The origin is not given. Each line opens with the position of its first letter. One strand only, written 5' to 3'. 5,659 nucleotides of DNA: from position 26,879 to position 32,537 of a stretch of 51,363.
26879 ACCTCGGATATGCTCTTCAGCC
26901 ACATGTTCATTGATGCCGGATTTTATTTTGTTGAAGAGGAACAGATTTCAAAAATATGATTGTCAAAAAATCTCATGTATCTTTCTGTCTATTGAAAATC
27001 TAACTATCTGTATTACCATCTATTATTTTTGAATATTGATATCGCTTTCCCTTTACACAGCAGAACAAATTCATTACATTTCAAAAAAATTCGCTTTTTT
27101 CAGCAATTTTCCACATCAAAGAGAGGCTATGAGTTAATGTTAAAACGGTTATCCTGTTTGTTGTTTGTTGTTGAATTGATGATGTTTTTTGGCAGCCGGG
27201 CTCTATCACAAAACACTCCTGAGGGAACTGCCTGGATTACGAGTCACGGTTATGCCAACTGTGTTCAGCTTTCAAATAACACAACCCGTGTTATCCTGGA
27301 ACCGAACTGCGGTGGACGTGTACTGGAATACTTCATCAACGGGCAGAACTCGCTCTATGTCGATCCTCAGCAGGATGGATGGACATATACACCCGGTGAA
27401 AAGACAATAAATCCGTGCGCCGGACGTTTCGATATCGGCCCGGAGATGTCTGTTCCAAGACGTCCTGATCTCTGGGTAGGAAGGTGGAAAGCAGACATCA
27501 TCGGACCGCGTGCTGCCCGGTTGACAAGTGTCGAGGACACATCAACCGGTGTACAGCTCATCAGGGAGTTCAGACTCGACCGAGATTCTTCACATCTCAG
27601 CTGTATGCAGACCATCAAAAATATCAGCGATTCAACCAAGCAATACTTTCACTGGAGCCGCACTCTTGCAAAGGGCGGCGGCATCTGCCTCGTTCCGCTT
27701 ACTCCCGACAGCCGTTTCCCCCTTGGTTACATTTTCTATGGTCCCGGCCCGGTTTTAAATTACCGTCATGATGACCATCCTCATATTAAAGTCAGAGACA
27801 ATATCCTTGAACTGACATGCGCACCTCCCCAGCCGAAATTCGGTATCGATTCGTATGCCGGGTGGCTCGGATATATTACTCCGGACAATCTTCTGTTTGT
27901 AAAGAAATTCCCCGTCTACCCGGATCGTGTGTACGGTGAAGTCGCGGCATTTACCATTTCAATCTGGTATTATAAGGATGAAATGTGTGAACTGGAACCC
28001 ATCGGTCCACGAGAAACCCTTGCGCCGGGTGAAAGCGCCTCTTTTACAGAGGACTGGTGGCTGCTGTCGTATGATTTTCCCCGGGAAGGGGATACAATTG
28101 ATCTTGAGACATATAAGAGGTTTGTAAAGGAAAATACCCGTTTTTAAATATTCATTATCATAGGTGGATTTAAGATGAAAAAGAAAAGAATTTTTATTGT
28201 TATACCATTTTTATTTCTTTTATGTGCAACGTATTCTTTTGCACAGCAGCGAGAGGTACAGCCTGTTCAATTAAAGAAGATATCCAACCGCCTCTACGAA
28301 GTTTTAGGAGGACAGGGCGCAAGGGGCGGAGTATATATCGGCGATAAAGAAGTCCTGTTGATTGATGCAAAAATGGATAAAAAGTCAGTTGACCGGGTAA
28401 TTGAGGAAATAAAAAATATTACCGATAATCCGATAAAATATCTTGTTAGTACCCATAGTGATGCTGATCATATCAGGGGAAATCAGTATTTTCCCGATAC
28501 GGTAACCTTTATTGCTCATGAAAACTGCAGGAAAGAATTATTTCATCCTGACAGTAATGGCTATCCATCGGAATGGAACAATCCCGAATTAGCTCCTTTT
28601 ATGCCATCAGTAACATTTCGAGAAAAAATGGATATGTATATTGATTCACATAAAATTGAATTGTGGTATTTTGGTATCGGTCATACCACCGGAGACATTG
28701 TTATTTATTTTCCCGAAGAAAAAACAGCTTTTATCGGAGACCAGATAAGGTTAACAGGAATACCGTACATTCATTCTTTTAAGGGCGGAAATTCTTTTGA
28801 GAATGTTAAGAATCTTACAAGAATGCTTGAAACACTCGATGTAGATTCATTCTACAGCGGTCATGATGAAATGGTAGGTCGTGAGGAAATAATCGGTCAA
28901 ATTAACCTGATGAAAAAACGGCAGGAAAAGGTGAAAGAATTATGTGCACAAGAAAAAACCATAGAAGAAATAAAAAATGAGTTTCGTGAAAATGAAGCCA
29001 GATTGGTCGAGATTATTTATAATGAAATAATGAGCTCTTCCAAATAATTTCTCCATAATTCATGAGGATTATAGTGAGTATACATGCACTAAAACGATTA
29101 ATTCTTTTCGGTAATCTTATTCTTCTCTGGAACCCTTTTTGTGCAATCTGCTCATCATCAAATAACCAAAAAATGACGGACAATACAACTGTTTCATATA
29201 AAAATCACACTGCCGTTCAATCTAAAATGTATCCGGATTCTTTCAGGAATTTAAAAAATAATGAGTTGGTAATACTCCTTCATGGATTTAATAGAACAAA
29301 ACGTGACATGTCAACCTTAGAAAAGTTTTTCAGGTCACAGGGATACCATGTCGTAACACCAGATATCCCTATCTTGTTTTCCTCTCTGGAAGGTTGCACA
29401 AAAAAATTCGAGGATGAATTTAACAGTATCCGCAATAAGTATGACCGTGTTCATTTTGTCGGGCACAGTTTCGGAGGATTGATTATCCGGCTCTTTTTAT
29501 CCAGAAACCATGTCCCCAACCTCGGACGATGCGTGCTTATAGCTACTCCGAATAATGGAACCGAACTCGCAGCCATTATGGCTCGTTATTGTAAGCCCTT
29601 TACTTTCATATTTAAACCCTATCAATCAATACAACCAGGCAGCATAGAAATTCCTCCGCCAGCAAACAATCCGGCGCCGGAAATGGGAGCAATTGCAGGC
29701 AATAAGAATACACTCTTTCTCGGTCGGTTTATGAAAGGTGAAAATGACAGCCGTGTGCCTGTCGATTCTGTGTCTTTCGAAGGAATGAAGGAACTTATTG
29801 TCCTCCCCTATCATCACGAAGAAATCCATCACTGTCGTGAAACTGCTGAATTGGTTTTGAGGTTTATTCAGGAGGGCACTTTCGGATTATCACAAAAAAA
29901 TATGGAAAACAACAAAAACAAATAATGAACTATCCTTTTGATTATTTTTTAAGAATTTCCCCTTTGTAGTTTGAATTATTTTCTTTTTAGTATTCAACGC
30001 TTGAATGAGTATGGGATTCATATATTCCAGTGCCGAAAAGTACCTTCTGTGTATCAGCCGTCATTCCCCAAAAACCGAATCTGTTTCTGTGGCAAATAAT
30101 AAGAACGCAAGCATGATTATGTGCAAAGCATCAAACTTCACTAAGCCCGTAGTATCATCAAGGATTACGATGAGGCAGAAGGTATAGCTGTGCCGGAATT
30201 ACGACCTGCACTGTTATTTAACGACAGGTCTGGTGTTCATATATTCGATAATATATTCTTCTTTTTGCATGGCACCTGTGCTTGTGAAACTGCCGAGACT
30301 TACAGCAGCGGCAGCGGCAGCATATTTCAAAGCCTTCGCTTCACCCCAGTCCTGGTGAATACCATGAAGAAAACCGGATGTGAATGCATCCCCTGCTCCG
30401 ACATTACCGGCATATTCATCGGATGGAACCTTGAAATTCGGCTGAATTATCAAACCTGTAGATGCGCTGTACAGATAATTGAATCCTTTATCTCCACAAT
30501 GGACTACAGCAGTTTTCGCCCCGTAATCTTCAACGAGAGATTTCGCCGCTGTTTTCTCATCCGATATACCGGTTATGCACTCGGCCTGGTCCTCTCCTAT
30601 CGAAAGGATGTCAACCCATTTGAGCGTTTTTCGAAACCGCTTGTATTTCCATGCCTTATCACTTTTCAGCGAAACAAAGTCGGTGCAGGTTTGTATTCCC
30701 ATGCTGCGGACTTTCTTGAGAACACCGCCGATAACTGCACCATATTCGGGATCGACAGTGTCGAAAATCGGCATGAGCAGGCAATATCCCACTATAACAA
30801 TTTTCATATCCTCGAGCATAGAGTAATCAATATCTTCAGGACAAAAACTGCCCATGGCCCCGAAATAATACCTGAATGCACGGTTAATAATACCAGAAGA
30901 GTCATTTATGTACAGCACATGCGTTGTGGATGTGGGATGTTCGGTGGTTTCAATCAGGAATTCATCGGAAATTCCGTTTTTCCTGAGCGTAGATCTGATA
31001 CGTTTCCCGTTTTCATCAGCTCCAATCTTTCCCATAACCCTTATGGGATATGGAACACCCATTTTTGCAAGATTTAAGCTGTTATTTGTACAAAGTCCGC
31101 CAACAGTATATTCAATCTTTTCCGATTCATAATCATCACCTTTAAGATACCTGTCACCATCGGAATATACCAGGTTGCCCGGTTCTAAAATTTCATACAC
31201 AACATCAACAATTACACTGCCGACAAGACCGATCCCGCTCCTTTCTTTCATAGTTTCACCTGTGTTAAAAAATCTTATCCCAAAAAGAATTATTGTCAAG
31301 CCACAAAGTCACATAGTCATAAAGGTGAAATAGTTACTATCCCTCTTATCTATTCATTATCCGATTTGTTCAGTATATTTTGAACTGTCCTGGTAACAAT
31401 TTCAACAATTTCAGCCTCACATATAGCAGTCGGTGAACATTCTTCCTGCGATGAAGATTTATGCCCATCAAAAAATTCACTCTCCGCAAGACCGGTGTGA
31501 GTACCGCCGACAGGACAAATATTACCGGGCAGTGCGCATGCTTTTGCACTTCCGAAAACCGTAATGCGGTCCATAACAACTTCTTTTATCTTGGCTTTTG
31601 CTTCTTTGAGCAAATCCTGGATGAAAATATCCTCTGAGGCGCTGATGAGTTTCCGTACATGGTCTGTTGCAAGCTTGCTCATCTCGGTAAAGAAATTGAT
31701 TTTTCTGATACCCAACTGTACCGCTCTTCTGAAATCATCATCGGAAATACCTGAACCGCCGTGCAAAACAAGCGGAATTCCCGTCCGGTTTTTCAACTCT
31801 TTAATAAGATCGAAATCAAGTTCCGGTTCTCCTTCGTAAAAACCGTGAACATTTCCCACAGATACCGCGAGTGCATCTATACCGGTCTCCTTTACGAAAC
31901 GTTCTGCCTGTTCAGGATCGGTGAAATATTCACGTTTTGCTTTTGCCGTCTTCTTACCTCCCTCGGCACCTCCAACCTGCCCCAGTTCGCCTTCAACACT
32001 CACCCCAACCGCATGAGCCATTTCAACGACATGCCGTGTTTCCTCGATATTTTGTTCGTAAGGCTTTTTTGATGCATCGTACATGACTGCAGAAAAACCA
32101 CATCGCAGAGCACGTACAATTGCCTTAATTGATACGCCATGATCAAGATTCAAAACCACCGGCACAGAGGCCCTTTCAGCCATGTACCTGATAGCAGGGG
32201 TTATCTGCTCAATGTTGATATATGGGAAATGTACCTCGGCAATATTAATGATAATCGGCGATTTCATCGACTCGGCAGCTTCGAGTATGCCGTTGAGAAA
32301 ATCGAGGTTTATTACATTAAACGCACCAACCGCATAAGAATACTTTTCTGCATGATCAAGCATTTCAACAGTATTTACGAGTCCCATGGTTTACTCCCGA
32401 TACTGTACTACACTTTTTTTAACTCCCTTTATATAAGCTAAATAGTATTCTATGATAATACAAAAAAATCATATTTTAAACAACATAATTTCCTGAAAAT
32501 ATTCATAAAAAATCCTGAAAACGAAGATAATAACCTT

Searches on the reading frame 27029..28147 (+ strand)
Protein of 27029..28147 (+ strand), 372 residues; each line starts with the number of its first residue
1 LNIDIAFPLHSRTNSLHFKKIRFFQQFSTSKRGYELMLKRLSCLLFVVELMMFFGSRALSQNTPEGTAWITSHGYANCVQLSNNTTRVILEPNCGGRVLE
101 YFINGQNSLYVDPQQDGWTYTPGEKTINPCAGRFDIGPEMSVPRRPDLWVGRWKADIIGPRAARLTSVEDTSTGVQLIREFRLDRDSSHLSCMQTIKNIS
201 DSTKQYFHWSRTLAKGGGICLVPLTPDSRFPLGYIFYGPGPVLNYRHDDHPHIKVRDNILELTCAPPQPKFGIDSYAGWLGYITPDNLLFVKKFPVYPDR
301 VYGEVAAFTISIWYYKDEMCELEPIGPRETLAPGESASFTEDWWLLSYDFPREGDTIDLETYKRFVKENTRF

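Call 13: search_protein_families(library=pfam, proteins=[window:27029-28147:+])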
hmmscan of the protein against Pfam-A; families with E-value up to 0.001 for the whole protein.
window:27029-28147:+ (372 aa): 1 family
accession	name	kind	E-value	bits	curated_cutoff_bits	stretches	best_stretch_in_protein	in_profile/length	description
PF14315.11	DUF4380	-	4.5e-06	26.3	29.4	0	154-345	98-294/295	Domain of unknown function (DUF4380)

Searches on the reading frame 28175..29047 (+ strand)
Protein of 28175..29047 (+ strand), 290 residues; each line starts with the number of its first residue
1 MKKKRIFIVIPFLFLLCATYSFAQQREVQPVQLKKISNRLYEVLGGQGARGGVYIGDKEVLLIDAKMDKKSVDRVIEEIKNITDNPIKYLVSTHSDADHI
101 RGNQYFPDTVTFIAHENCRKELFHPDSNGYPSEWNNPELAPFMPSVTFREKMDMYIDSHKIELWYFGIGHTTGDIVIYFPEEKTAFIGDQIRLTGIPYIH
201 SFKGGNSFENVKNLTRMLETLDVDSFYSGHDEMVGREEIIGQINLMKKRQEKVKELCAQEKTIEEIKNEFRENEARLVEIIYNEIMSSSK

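Call 66: search_protein_families(library=pfam, proteins=[window:28175-29047:+], max_evalue=0.01)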
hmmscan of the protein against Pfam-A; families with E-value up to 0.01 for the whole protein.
window:28175-29047:+ (290 aa): 1 family
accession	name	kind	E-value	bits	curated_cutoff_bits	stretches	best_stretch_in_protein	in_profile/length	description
PF00753.33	Lactamase_B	-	4.2e-14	53.4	22.7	1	54-227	11-193/196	Metallo-beta-lactamase superfamily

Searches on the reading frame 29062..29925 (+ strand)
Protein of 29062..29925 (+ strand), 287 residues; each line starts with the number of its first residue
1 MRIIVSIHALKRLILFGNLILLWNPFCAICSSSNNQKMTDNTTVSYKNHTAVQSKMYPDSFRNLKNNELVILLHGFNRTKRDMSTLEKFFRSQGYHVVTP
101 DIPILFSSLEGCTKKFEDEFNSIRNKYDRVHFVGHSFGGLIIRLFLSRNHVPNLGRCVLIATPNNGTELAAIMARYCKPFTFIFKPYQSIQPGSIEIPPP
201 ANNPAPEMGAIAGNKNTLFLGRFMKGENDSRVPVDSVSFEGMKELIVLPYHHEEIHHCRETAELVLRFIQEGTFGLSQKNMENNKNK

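Call 66: search_protein_families(library=pfam, proteins=[window:29062-29925:+], max_evalue=0.01)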
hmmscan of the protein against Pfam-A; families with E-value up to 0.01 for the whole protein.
window:29062-29925:+ (287 aa): 8 families
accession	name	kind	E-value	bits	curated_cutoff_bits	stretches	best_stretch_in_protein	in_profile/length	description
PF00561.26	Abhydrolase_1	-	1.8e-07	31.5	25.8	1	69-175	2-117/245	alpha/beta hydrolase fold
PF05057.20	DUF676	-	1.5e-05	25.1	20.3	1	66-148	4-98/217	Putative serine esterase (DUF676)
PF12697.13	Abhydrolase_6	-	2.2e-05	25.7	26.3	1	70-174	1-94/217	Alpha/beta hydrolase family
PF02089.21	Palm_thioest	-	3.3e-05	24.2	26.8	1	70-170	2-116/254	Palmitoyl protein thioesterase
PF12146.15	Hydrolase_4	-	0.00035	20.4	27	0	125-162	73-109/239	Serine aminopeptidase, S33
PF06028.17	DUF915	-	0.00037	20.4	22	1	126-168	99-147/255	Alpha/beta hydrolase of unknown function (DUF915)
PF24096.1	DUF7379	-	0.00054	20.4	33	1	129-171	71-119/191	Domain of unknown function (DUF7379)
PF07819.20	PGAP1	-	0.0064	16.7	24.3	0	112-165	75-130/233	PGAP1-like alpha/beta domain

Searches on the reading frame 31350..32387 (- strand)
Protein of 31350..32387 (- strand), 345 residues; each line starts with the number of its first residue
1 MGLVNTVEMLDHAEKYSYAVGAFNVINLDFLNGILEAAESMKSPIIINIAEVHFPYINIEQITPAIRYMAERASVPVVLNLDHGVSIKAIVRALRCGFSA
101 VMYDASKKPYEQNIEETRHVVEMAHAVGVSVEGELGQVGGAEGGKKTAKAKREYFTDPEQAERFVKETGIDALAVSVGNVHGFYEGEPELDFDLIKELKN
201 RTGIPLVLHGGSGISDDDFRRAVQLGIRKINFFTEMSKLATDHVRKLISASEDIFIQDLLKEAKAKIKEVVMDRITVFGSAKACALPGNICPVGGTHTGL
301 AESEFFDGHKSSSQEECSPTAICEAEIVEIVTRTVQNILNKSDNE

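Call 12: search_protein_families(library=pfam, proteins=[window:31350-32387:-])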
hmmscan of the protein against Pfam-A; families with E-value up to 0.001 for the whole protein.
window:31350-32387:- (345 aa): 1 family
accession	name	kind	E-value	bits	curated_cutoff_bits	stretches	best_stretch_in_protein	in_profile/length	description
PF01116.26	F_bP_aldolase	-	1.9e-96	323.3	25.5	1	4-281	1-275/277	Fructose-bisphosphate aldolase class-II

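Call 23: find_encoding_contigs(protein=window:31350-32387:-, flank=10000, max_places=6)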
Protein window:31350-32387:- (345 aa): 4 contigs read that carry it; 3 places shown.
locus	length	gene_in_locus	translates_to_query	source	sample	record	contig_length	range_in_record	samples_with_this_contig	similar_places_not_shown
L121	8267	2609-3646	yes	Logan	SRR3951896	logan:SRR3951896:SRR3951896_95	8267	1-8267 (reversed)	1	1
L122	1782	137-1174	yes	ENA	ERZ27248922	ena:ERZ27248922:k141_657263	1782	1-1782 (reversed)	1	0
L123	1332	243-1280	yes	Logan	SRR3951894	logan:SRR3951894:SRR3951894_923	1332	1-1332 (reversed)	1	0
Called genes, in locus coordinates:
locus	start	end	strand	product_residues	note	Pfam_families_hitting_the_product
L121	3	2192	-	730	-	?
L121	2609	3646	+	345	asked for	PF01116:F_bP_aldolase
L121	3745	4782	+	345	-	PF00294:PfkB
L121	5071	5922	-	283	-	PF24096:DUF7379 (faint), PF05057:DUF676 (faint), PF00561:Abhydrolase_1 (weak), PF12697:Abhydrolase_6 (weak)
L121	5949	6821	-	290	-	PF00753:Lactamase_B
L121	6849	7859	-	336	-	PF14315:DUF4380 (faint)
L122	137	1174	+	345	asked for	PF01116:F_bP_aldolase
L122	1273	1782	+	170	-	?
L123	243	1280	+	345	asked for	PF01116:F_bP_aldolase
